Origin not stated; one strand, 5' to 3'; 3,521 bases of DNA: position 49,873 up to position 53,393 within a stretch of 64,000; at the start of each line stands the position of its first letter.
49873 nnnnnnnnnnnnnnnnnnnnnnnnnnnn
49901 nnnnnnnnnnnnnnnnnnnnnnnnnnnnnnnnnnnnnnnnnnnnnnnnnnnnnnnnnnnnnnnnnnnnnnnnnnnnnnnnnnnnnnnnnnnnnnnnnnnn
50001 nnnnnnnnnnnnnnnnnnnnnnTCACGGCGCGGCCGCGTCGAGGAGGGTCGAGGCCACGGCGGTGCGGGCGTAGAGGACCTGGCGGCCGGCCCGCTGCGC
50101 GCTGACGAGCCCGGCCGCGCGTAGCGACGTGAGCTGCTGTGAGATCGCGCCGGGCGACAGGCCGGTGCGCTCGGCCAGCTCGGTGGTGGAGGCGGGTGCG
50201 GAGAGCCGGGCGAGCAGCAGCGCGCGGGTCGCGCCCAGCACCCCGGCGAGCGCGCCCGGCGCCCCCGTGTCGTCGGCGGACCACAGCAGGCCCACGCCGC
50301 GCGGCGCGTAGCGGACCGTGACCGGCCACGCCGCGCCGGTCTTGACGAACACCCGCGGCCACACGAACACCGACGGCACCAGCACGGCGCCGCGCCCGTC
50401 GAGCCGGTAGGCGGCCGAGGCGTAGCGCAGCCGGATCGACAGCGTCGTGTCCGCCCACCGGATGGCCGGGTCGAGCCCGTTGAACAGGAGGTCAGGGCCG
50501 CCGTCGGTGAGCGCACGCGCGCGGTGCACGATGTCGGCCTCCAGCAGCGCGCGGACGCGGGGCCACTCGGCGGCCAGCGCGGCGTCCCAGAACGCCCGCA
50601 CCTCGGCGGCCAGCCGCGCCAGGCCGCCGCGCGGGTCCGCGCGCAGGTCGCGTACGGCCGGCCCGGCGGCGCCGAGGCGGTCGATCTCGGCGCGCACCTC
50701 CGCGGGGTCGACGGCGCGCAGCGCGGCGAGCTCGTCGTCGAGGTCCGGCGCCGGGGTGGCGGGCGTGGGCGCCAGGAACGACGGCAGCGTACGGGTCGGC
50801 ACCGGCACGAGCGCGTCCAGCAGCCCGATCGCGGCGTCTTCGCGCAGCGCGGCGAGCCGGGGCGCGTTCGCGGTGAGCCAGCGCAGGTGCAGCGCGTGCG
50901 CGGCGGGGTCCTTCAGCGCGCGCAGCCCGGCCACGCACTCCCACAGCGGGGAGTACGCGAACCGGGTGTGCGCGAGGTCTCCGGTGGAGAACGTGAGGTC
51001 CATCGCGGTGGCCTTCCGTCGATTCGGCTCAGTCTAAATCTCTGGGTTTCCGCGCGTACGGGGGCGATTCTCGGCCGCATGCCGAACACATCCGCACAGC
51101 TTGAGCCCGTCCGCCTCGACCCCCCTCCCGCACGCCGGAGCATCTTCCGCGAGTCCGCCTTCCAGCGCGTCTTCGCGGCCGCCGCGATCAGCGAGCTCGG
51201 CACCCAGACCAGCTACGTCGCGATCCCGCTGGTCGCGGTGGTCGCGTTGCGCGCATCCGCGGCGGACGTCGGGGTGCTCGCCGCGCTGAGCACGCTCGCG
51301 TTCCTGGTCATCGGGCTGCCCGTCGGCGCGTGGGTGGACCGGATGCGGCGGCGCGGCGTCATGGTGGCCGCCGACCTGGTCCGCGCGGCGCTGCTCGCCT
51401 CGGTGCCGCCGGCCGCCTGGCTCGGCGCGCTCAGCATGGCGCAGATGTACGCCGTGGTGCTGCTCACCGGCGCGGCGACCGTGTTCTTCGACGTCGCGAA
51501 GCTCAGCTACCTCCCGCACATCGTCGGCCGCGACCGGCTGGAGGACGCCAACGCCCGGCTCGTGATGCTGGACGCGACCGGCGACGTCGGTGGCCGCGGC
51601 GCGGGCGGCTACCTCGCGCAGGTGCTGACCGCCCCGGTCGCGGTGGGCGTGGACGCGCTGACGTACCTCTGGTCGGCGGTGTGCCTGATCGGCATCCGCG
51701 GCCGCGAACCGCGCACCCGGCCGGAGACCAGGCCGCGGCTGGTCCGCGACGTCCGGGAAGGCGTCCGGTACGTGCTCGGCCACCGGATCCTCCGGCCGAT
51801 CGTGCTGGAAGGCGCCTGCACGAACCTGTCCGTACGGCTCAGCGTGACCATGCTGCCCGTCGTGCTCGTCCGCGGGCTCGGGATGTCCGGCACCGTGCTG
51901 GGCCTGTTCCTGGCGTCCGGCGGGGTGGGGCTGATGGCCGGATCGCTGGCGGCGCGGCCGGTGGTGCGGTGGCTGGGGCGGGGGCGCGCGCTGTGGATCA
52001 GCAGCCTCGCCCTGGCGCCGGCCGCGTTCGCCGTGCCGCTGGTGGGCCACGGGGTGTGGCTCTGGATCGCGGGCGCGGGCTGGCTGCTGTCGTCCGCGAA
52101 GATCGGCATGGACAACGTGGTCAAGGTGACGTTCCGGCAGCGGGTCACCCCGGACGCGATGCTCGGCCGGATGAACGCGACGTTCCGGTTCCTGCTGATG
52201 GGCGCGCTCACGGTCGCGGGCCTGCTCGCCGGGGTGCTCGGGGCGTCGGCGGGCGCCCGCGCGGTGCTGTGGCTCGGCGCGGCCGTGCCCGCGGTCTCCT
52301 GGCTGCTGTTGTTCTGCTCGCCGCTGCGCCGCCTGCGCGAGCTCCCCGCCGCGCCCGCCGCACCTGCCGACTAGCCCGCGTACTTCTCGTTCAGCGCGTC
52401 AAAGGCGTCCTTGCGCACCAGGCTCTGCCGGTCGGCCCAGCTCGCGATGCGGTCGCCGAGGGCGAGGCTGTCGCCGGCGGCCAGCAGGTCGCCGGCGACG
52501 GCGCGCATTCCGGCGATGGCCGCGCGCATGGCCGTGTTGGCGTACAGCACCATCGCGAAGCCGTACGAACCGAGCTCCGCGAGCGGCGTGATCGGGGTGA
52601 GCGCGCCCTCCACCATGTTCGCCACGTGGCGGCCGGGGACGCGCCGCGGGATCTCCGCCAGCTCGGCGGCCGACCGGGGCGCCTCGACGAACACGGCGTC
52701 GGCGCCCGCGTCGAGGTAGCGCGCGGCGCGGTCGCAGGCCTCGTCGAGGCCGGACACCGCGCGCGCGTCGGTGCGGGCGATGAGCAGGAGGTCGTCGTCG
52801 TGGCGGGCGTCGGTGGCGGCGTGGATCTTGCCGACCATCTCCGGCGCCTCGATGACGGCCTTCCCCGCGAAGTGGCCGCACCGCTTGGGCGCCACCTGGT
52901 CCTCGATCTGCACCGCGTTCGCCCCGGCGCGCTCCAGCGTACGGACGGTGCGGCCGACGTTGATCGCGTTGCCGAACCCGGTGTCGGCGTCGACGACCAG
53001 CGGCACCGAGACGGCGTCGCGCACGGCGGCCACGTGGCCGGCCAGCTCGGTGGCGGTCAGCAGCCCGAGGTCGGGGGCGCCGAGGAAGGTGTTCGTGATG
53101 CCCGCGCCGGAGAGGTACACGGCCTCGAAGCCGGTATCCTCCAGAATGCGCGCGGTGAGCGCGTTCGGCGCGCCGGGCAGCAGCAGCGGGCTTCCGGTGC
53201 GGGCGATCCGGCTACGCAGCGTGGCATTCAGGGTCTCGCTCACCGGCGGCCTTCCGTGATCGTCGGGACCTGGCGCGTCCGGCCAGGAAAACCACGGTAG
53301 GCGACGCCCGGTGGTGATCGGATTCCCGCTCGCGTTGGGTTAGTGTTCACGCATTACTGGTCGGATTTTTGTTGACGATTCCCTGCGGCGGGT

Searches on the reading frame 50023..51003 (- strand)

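Call 19: search_protein_families(library=pfam, proteins=[window:50023-51003:-], max_evalue=0.001)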
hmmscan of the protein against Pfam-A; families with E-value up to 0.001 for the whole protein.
window:50023-51003:- (326 aa): 8 families
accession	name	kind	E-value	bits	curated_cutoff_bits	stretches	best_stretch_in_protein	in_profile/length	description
PF19361.4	DUF5937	-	9.4e-13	48.4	27.1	1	120-233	148-262/267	Family of unknown function (DUF5937)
PF01022.26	HTH_5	-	4.1e-08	33.4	22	1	263-301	10-46/47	Bacterial regulatory protein, arsR family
PF12802.13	MarR_2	-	1.7e-06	28.5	27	1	261-305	9-55/61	MarR family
PF12840.13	HTH_20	-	1.2e-05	25.6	27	1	259-300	5-48/51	Helix-turn-helix domain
PF13412.12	HTH_24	-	1.6e-05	24.8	21.9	1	270-300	17-47/48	Winged helix-turn-helix DNA-binding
PF13545.12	HTH_Crp_2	-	0.00014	22.2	27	1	266-307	18-57/70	Crp-like helix-turn-helix domain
PF02082.26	Rrf2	-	0.00038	21.1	30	1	260-304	10-57/132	Iron-dependent Transcriptional regulator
PF25212.1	HVO_A0114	-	0.00076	19.7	27.6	0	249-308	13-74/84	HVO_A0114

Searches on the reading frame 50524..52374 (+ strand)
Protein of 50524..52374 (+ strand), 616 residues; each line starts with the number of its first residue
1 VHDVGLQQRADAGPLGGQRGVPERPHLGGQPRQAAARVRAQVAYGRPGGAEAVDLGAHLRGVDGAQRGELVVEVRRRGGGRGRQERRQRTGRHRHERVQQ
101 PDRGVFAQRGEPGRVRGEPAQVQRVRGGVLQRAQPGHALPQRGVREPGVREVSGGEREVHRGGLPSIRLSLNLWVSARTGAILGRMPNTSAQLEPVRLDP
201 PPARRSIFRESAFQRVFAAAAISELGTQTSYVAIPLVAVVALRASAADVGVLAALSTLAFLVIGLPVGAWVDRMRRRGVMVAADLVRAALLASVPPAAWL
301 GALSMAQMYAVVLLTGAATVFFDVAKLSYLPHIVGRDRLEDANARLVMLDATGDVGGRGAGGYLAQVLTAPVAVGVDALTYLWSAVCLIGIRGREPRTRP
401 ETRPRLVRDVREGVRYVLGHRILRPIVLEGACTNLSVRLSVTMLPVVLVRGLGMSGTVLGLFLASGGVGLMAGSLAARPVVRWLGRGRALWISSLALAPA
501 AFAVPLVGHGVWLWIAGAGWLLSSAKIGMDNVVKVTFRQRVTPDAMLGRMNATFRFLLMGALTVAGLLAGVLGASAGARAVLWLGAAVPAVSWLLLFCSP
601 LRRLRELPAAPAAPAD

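Call 19: search_protein_families(library=pfam, proteins=[window:50524-52374:+], max_evalue=0.001)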
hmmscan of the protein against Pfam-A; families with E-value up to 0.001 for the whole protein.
window:50524-52374:+ (616 aa): 2 families
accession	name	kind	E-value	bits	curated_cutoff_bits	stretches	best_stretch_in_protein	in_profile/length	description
PF07690.21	MFS_1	-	2.5e-22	79.7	33.4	1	217-517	2-301/347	Major Facilitator Superfamily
PF05977.19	MFS_3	-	1.2e-19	70.6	27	1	208-608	7-402/524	Transmembrane secretion effector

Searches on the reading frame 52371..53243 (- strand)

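Call 19: search_protein_families(library=pfam, proteins=[window:52371-53243:-], max_evalue=0.001)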
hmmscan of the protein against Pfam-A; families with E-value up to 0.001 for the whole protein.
window:52371-53243:- (290 aa): 3 families
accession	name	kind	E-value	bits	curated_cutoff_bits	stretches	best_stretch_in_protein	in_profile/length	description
PF13714.12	PEP_mutase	-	3.7e-47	161.4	31.5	1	11-253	3-239/240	Phosphoenolpyruvate phosphomutase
PF00463.27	ICL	-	1.6e-12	47.1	26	1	80-180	150-253/526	Isocitrate lyase family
PF02548.21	Pantoate_transf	-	0.0003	20.7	28.7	0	15-115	12-115/259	Ketopantoate hydroxymethyltransferase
